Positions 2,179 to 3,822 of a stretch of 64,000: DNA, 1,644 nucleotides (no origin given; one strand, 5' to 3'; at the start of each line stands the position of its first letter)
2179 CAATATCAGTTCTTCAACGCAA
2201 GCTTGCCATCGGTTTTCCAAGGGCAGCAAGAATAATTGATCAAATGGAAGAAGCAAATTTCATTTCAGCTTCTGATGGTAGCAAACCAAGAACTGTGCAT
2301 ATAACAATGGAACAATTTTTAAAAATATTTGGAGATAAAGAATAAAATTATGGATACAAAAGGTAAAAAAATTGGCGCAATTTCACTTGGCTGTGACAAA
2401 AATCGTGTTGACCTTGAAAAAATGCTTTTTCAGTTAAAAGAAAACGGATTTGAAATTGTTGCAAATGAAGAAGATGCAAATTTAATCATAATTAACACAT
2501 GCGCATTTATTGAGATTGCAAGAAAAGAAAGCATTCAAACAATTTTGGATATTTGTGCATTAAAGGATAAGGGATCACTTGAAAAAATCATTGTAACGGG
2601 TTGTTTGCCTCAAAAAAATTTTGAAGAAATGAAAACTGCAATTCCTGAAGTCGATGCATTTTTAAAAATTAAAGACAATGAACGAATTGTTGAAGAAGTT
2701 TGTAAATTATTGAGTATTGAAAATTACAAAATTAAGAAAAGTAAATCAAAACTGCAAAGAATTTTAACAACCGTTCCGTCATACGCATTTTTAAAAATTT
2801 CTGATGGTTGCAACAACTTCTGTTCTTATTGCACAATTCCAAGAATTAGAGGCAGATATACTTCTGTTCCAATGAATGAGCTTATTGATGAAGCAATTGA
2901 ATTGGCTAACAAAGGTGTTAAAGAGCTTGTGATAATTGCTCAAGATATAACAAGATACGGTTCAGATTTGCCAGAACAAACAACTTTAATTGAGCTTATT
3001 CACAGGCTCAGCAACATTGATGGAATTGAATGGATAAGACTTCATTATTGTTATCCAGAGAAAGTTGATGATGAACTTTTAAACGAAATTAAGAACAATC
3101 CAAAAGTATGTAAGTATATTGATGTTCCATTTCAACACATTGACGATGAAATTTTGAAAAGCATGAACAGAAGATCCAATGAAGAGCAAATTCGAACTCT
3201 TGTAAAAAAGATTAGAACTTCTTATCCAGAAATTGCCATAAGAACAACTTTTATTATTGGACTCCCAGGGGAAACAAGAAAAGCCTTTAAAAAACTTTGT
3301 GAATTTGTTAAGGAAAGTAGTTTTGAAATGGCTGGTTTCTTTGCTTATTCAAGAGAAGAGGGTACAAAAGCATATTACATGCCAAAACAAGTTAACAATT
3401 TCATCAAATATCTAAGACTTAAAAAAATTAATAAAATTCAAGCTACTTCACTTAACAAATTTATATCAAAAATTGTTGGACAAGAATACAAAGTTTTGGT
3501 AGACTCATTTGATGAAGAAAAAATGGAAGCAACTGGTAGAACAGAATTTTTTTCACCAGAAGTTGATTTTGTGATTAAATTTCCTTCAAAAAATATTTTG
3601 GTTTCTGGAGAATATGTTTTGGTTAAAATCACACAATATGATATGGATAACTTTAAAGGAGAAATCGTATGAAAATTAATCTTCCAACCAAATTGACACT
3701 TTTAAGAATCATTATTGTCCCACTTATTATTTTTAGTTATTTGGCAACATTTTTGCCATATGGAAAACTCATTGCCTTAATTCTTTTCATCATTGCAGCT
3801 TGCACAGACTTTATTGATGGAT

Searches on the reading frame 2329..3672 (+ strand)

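Call 63: search_protein_families(library=pfam, proteins=[window:2329-3672:+], max_evalue=0.00001)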
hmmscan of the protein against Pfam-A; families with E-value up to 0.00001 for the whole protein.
window:2329-3672:+ (447 aa): 3 families
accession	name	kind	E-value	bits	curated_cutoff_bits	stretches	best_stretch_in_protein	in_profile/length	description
PF00919.26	UPF0004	-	5.9e-25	87.6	27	1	15-112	2-97/98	Uncharacterized protein family UPF0004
PF04055.27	Radical_SAM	-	2.9e-24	86.6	29.5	1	156-327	2-166/166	Radical SAM superfamily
PF18693.7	TRAM_2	-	2.4e-14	53.7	27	1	383-447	1-63/63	TRAM domain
